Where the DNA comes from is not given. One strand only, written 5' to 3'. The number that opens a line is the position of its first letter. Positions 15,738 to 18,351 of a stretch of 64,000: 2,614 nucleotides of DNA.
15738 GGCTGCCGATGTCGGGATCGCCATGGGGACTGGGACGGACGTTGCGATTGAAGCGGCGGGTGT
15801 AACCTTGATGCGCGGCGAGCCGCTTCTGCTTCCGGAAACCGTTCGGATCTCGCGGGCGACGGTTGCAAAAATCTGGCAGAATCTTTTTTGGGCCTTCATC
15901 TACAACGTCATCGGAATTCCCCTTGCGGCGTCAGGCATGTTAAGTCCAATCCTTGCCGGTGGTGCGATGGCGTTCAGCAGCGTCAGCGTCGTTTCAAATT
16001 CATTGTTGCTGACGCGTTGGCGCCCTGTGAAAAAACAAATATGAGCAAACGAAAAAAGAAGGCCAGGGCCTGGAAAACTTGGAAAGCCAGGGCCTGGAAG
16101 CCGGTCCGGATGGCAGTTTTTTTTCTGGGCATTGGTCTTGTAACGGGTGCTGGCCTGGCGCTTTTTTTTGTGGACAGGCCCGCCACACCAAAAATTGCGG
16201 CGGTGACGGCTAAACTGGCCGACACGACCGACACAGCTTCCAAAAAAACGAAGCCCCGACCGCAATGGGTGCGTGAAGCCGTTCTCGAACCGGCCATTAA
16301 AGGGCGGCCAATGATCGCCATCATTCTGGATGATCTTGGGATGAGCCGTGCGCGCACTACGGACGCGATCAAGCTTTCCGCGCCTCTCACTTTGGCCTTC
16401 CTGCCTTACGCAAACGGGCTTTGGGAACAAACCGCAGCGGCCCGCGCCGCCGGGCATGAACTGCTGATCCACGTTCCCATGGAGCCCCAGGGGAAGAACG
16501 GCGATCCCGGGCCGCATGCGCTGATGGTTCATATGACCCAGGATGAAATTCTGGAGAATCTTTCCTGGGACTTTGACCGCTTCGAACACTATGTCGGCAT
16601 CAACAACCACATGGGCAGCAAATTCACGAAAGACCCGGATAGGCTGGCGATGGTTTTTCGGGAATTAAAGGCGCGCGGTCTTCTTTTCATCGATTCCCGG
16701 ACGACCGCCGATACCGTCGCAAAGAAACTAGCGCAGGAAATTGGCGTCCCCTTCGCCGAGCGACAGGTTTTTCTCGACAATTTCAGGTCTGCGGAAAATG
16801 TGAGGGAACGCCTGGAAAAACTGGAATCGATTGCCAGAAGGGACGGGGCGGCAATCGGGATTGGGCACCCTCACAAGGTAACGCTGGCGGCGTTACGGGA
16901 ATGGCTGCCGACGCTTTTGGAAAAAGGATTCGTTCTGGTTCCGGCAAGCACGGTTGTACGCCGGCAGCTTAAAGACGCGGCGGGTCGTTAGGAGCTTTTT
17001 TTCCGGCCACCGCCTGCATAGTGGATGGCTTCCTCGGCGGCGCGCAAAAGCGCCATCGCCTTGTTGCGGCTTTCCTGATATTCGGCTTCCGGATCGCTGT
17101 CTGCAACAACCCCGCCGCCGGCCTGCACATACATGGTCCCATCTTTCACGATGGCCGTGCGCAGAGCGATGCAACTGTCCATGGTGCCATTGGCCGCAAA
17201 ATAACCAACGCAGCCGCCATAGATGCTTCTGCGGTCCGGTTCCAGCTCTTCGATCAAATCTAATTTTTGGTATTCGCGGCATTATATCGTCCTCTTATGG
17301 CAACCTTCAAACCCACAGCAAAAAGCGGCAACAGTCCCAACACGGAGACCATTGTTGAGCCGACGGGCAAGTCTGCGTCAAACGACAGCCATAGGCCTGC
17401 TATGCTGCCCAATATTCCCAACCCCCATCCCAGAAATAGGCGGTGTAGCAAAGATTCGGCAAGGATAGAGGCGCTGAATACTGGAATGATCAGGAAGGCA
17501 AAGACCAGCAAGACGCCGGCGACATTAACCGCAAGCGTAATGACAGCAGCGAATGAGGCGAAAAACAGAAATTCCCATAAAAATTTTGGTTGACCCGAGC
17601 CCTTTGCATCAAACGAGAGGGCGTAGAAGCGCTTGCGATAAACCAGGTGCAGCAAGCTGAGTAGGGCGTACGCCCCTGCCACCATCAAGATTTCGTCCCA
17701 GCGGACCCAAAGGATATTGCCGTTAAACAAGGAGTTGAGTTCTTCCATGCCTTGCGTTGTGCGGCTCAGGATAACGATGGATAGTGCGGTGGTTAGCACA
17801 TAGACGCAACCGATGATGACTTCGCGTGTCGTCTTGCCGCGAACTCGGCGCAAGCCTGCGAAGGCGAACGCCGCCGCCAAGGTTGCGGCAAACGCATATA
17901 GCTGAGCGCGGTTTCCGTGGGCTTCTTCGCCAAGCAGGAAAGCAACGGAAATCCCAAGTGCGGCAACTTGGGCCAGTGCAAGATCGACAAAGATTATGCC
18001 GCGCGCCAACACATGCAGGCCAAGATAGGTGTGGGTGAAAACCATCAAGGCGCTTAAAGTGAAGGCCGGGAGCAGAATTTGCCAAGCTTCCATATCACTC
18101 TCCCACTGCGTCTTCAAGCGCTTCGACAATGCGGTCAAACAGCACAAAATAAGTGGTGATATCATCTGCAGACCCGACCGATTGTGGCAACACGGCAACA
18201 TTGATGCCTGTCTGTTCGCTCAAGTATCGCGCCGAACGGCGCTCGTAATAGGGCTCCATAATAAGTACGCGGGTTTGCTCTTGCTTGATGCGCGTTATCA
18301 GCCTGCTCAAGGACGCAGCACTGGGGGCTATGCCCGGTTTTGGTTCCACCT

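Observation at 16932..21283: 3.7-kb insertion splitting the yibQ-like/trpE junction, bracketed by 323-bp, ~96%-identical direct repeats that duplicate both gene ends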

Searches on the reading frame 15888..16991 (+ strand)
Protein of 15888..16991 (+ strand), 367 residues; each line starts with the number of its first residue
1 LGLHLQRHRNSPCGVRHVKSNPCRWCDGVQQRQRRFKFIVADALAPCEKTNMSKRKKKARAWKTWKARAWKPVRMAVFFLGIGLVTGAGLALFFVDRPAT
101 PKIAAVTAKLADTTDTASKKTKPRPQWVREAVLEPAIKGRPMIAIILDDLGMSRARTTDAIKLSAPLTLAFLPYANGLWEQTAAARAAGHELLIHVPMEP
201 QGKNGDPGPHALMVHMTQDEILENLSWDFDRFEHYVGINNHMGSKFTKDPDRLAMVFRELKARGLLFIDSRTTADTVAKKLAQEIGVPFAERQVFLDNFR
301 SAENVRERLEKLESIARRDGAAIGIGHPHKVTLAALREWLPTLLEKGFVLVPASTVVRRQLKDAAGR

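Call 8: search_protein_families(library=pfam, proteins=[window:15888-16991:+], max_evalue=0.01)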
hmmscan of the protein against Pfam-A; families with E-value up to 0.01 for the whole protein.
window:15888-16991:+ (367 aa): 1 family
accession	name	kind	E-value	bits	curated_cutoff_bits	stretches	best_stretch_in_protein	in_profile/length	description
PF04748.18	Polysacc_deac_2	-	3.1e-80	268.7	27.5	1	145-356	1-211/212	Divergent polysaccharide deacetylase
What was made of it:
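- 16041..16991 (+): Intact yibQ-like divergent polysaccharide deacetylase gene. Its last 60 nt lie in the left repeat. PF04748 E=3e-80 (call 8).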

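Call 9: search_protein_families(library=ncbifam, proteins=[window:15888-16991:+], max_evalue=0.01)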
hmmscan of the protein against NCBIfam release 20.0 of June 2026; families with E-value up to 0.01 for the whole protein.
window:15888-16991:+ (367 aa): 0 families

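Call 59: find_homologous_proteins(query=window:16041-16991:+, max_evalue=1e-80)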
Query window:16041-16991:+ (316 aa): 13 proteins with E <= 1e-80 among 8000 candidates.
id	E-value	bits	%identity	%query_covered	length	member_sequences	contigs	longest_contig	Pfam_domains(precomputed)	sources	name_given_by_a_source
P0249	6.9e-194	661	94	100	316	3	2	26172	PF04748.19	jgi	-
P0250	7.9e-133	460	70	100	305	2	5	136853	PF04748.19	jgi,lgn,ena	-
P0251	1.1e-132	460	72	91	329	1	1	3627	PF04748.19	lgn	-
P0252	2.8e-126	439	88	72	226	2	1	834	PF04748.19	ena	-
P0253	1.4e-113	397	63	89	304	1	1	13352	PF04748.19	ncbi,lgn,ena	-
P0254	2.3e-112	393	59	96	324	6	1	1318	PF04748.19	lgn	-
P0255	6.3e-111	389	59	100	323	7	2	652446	PF04748.19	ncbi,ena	-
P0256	8.3e-110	385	60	97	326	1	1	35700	PF04748.19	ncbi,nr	ncbi:MAG: divergent polysaccharide deacetylase family protein [Alphaproteobacteria bacterium]|nr:div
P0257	6.6e-85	303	57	77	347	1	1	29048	PF04748.19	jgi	jgi:polysaccharide deacetylase 2 family uncharacterized protein YibQ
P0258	1.3e-83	299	60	74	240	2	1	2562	PF04748.19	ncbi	ncbi:MAG: divergent polysaccharide deacetylase family protein, partial [Alphaproteobacteria bacteriu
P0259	5.0e-83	297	56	76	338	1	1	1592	PF04748.19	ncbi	-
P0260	3.8e-82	294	56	79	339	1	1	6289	PF04748.19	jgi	-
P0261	1.1e-81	292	56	76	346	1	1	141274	PF04748.19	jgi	jgi:polysaccharide deacetylase 2 family uncharacterized protein YibQ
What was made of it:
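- Tried and rejected: YibQ protein search for conspecific empty sites: the species-level cluster has only 3 members, all occupied or too short (call 59).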

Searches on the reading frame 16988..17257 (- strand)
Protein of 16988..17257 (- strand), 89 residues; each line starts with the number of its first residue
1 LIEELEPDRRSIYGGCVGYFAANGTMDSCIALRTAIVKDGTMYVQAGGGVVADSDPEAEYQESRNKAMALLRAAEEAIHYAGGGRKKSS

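Call 8: search_protein_families(library=pfam, proteins=[window:16988-17257:-], max_evalue=0.01)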
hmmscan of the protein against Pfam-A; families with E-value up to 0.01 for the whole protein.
window:16988-17257:- (89 aa): 2 families
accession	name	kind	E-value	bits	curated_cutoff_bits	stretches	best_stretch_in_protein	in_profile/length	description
PF00425.24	Chorismate_bind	-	7.3e-23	81.9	27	1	1-66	192-257/257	chorismate binding enzyme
PF22555.1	DAM-like-phage1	-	0.002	17.9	27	1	6-73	21-87/274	Phage DNA Adenine Methylase-like domain 1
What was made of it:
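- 16988..17257 (-): Displaced trpE 3' remnant of 89 codons with the frame intact, starting 3 nt after the permease stop. PF00425 positions 192-257, E=7e-23 (call 8).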

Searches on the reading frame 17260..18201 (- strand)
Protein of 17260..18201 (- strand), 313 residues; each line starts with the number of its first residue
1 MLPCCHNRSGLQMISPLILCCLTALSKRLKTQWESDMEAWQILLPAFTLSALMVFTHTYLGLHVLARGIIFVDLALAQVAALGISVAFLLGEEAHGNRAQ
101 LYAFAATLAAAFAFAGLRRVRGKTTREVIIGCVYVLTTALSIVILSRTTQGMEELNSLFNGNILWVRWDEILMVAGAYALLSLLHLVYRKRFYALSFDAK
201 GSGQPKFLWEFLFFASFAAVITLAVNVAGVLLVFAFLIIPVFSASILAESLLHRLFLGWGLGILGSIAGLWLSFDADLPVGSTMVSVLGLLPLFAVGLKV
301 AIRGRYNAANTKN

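Call 8: search_protein_families(library=pfam, proteins=[window:17260-18201:-], max_evalue=0.01)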
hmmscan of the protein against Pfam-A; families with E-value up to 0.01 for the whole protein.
window:17260-18201:- (313 aa): 2 families
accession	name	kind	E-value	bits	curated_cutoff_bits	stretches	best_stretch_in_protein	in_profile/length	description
PF00950.22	ABC-3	-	7.3e-29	101.5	20.1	1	41-296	3-255/258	ABC 3 transport family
PF01032.23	FecCD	-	7.6e-07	28.9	26.5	1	77-294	80-306/311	FecCD transport family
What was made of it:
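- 17260..18093 (-): ABC-3 family metal transporter permease, 277 aa. PF00950 E=7e-29 (call 8).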

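Call 9: search_protein_families(library=ncbifam, proteins=[window:17260-18201:-], max_evalue=0.01)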
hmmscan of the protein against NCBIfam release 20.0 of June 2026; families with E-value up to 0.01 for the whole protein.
window:17260-18201:- (313 aa): 4 families
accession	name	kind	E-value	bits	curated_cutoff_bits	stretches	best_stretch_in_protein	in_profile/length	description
TIGR03770.1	anch_rpt_perm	equivalog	2.5e-24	86.4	296.8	1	47-293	21-264/270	anchored repeat-type ABC transporter permease subunit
NF040871.1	AztB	equivalog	6.2e-22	78.5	280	1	48-286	17-252/254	zinc ABC transporter permease AztB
NF040927.1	ABC_perm_SloB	subfamily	2e-12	47.5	460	1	38-300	7-263/271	metal ABC transporter permease subunit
NF007089.0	PRK09543.1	equivalog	0.0048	16.5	284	1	42-295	4-254/261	zinc ABC transporter permease subunit ZnuB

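Call 38: find_homologous_proteins(query=window:17260-18093:-)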
Query window:17260-18093:- (277 aa): 2442 proteins with E <= 0.001 among 8000 candidates; the best 120 are listed.
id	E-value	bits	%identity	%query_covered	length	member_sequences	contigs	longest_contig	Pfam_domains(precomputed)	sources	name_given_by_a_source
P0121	2.8e-168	576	100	100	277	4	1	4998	PF00950.23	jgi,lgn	-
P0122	6.7e-145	500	91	100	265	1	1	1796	PF00950.23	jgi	-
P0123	4.0e-140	484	86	97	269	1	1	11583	PF00950.23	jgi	-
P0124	4.0e-132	458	83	96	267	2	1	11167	PF00950.23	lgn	-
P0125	8.8e-127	440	80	96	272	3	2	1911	PF00950.23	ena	-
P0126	9.9e-126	437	79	96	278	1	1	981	PF00950.23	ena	-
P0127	1.0e-125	437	79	96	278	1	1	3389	PF00950.23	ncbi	-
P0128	2.3e-125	436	78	96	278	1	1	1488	PF00950.23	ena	-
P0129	3.1e-125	435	79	96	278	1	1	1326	PF00950.23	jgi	-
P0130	4.6e-125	435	76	100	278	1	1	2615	PF00950.23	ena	-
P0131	6.8e-125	434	78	96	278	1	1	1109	PF00950.23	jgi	-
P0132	1.4e-124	433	80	95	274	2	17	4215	PF00950.23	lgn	-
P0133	2.3e-124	432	79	96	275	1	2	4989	PF01032.24,PF00950.23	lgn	-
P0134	3.1e-124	432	79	95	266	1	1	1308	PF00950.23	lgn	-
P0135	4.1e-124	432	79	95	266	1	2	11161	PF00950.23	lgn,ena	-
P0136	4.2e-124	432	79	95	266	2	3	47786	PF00950.23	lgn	-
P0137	9.2e-124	430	78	95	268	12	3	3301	PF00950.23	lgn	-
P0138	1.8e-123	430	78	95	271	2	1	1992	PF00950.23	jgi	-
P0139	2.0e-123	429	79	96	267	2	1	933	PF00950.23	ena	-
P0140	3.0e-123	429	78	95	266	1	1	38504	PF00950.23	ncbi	-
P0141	4.7e-123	428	78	95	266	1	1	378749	PF00950.23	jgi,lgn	jgi:zinc/manganese transport system permease protein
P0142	5.9e-123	428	78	95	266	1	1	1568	PF00950.23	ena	-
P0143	7.8e-123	427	77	96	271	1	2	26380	PF00950.23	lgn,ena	-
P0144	8.4e-123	427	77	95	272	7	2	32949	PF00950.23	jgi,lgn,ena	-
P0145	1.1e-122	427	79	95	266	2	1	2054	PF00950.23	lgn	-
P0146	1.4e-122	427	79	96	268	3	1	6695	PF00950.23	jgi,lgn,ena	-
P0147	1.4e-122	427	78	95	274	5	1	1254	PF01032.24,PF00950.23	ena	-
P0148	2.7e-122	426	77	96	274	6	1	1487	PF00950.23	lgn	-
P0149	3.1e-122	425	79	95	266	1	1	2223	PF00950.23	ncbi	-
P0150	3.4e-122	425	76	96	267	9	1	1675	PF00950.23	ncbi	-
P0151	4.1e-122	425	78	95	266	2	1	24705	PF00950.23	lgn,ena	-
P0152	4.3e-122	425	78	95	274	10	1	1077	PF01032.24,PF00950.23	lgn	-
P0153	6.5e-122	424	77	95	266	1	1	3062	PF00950.23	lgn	-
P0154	8.0e-122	424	78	95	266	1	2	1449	PF00950.23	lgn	-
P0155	9.0e-122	424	76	99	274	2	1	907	PF00950.23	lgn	-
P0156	9.2e-122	424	78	91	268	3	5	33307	PF00950.23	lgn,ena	-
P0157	9.8e-122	424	78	95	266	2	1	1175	PF00950.23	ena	-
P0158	1.1e-121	424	77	96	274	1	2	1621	PF00950.23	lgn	-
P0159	1.4e-121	423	79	95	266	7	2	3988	PF00950.23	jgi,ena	jgi:zinc/manganese transport system permease protein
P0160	1.5e-121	423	77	95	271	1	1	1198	PF00950.23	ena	-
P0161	1.6e-121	423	77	95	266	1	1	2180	PF00950.23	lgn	-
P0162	2.7e-121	422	78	96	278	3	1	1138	PF00950.23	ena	-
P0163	2.8e-121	422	77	96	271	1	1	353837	PF00950.23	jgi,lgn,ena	-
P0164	3.9e-121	422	78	95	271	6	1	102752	PF00950.23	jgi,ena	-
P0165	4.2e-121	422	78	95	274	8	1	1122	PF00950.23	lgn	-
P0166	4.4e-121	422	77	96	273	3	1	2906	PF00950.23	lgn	-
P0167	5.4e-121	421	77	95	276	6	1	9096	PF00950.23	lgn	-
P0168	5.6e-121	421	76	96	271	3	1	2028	PF00950.23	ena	-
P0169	9.1e-121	421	76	96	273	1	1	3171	PF00950.23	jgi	jgi:zinc/manganese transport system permease protein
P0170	9.6e-121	421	78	95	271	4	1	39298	PF00950.23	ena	-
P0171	1.1e-120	420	75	98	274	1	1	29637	PF00950.23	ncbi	-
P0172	1.2e-120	420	76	96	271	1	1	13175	PF00950.23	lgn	-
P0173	2.3e-120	419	77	97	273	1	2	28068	PF01032.24,PF00950.23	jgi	jgi:zinc/manganese transport system permease protein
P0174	3.3e-120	419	78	95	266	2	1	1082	PF00950.23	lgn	-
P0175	7.8e-120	418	75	95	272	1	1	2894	PF00950.23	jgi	-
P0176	8.6e-120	417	77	95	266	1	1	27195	PF00950.23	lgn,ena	-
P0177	1.2e-119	417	76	95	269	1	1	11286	PF01032.24,PF00950.23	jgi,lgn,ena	-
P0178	1.5e-119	417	77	95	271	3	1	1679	PF00950.23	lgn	-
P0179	1.9e-119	416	75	97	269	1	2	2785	PF00950.23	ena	-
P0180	1.9e-119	416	76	95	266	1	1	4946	PF00950.23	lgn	-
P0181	2.2e-119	416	75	97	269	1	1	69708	PF00950.23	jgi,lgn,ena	-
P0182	2.3e-119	416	77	96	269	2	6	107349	PF00950.23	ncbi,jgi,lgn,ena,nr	ncbi:MAG: metal ABC transporter permease [Ectothiorhodospiraceae bacterium]|nr:metal ABC transporter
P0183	2.5e-119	416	74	97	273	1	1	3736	PF00950.23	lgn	-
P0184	2.7e-119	416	77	96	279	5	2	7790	PF00950.23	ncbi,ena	-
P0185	2.8e-119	416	76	99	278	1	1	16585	PF00950.23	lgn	-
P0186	3.0e-119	416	76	91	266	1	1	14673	PF01032.24,PF00950.23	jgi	jgi:zinc/manganese transport system permease protein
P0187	3.7e-119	415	76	91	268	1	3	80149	PF01032.24,PF00950.23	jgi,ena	-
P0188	5.3e-119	415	76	96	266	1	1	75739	PF01032.24,PF00950.23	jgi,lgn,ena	-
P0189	8.9e-119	414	76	96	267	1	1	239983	PF00950.23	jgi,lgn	jgi:zinc/manganese transport system permease protein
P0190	1.1e-118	414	76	95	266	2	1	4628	PF00950.23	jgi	-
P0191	1.2e-118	414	75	96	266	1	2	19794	PF00950.23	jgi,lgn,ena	-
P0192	1.3e-118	414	77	90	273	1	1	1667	PF00950.23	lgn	-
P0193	2.2e-118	413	77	91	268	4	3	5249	PF00950.23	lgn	-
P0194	2.4e-118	413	76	91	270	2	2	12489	PF00950.23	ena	-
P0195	4.3e-118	412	75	96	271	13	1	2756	PF00950.23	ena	-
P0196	6.2e-118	411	75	96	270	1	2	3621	PF00950.23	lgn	-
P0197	7.1e-118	411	76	96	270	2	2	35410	PF00950.23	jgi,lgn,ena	-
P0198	9.1e-118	411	76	95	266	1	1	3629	PF00950.23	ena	-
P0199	9.4e-118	411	74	95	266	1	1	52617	PF00950.23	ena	-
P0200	1.2e-117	410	75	95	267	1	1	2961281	PF00950.23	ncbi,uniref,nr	ncbi:metal ABC transporter permease [Thiohalobacter sp. IOR34]|uniref:metal ABC transporter permease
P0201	2.0e-117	410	75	95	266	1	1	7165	PF00950.23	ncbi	-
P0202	2.1e-117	410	76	96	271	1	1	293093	PF01032.24,PF00950.23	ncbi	-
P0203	2.2e-117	410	74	95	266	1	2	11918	PF00950.23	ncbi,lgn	-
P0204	4.5e-117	409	75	95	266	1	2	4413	PF00950.23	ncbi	-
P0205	7.3e-117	408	74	96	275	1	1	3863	PF00950.23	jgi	-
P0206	7.7e-117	408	77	94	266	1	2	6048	PF00950.23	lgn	-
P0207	1.1e-116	407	75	96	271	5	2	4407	PF00950.23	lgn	-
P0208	2.8e-116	406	75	96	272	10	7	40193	PF01032.24,PF00950.23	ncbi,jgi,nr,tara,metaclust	ncbi:MAG TPA: iron chelate uptake ABC transporter family permease subunit [Pseudomonadales bacterium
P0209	3.7e-116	406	76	95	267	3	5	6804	PF00950.23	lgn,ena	-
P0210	9.4e-116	404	75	96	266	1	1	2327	PF00950.23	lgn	-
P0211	1.3e-115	404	75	95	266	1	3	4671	PF01032.24,PF00950.23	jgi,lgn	-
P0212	1.9e-115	403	75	95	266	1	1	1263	PF00950.23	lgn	-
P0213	4.0e-115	402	76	88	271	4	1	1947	PF00950.23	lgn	-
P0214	4.1e-115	402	73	95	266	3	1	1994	PF00950.23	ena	-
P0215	4.7e-115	402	75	95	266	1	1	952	PF01032.24,PF00950.23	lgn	-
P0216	5.2e-115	402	75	94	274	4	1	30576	PF01032.24,PF00950.23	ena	-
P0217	9.3e-115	401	72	96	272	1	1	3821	PF00950.23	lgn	-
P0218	2.1e-114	400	71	99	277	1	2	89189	PF00950.23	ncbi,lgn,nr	ncbi:MAG: metal ABC transporter permease [Gammaproteobacteria bacterium]|nr:metal ABC transporter pe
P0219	2.2e-114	400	71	97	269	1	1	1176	PF00950.23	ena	-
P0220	4.4e-114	399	69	99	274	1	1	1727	PF00950.23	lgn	-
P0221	4.9e-114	399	72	95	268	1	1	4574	PF00950.23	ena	-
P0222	5.6e-114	398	72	97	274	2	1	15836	PF00950.23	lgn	-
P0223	6.9e-114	398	73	98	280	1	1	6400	PF00950.23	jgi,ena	-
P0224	7.5e-114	398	75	95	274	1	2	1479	PF00950.23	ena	-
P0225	1.2e-113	397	76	95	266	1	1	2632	PF01032.24,PF00950.23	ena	-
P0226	2.3e-113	396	71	100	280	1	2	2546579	PF00950.23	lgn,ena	-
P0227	2.8e-113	396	72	97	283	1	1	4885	PF00950.23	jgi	jgi:zinc/manganese transport system permease protein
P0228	5.5e-113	395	73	96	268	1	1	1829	PF00950.23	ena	-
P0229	6.1e-113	395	72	89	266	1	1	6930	PF00950.23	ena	-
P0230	6.9e-113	395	70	100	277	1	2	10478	PF00950.23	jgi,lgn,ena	-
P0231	7.0e-113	395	70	97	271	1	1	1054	PF00950.23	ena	-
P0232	1.5e-112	394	72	96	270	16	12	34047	PF01032.24,PF00950.23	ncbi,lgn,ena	-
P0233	1.6e-112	394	71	97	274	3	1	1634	PF00950.23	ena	-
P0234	1.7e-112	394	72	95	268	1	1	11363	PF00950.23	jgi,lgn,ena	-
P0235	1.8e-112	393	70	96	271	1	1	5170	PF00950.23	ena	-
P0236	2.6e-112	393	73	94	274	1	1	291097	PF01032.24,PF00950.23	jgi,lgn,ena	-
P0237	3.7e-112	392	72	96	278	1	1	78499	PF00950.23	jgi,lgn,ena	-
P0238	5.4e-112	392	69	99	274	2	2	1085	PF00950.23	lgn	-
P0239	5.5e-112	392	70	98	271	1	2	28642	PF00950.23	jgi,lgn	jgi:zinc/manganese transport system permease protein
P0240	6.6e-112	392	75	95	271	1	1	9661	PF00950.23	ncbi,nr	ncbi:MAG: metal ABC transporter permease [Gammaproteobacteria bacterium]|nr:metal ABC transporter pe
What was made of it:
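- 17260..18093 (-): 75% identical to the Thiohalobacter permease P0200 (call 38).
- Tried and rejected: The correct value is 75% (call 38), so the idea of a mosaic cassette was dropped.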

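Call 39: find_encoding_contigs(protein=P0123, flank=10000, max_places=3)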
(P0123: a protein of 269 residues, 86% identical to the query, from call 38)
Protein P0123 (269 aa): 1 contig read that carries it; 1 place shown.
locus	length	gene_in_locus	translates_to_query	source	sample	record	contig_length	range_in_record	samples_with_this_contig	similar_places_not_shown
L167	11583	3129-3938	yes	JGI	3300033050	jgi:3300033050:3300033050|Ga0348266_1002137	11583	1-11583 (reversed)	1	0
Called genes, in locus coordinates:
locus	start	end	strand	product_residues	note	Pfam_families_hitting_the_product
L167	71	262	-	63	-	-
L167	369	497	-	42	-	-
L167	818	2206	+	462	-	-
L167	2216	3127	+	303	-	PF01297:ZnuA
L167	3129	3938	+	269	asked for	PF00950:ABC-3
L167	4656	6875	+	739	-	PF07715:Plug, PF00593:TonB_dep_Rec_b-barrel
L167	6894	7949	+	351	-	PF05171:HemS, PF06228:ChuX_HutX, PF05171:HemS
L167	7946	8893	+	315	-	PF01497:Peripla_BP_2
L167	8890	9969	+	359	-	PF01032:FecCD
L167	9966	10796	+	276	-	PF00005:ABC_tran, PF02463:SMC_N (faint), PF13304:AAA_21 (faint)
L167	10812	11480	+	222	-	PF01618:MotA_ExbB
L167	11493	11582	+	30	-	?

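Call 40: find_encoding_contigs(protein=P0124, flank=10000, max_places=3)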
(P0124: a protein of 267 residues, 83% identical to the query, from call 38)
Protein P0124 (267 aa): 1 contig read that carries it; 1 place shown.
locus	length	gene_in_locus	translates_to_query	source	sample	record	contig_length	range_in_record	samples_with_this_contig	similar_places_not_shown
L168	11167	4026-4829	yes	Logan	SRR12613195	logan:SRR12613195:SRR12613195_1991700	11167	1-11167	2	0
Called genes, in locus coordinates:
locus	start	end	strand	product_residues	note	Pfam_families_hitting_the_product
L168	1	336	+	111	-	?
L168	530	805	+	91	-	-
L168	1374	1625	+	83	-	-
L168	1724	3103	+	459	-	-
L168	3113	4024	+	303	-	PF01297:ZnuA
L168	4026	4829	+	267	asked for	PF00950:ABC-3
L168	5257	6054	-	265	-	-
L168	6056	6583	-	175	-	PF04542:Sigma70_r2, PF22029:PhyR_sigma2, PF08281:Sigma70_r4_2, PF04545:Sigma70_r4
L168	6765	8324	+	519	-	PF00082:Peptidase_S8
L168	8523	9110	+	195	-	-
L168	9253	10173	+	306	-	PF13609:Porin_4 (faint), PF04575:SlipAM (weak), PF10082:BBP2_2 (faint)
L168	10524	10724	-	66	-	-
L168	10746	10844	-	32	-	-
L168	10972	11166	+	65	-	?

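Call 41: find_encoding_contigs(protein=P0122, flank=10000, max_places=3)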
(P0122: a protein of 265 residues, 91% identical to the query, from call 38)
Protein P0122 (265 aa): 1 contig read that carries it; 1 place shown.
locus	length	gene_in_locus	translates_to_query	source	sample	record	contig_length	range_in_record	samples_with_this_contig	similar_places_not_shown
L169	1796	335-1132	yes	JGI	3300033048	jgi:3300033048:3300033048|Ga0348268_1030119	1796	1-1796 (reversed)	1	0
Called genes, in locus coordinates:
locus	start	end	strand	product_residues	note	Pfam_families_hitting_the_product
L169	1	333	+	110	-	?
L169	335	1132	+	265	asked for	PF00950:ABC-3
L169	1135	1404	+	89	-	PF00425:Chorismate_bind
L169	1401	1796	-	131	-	?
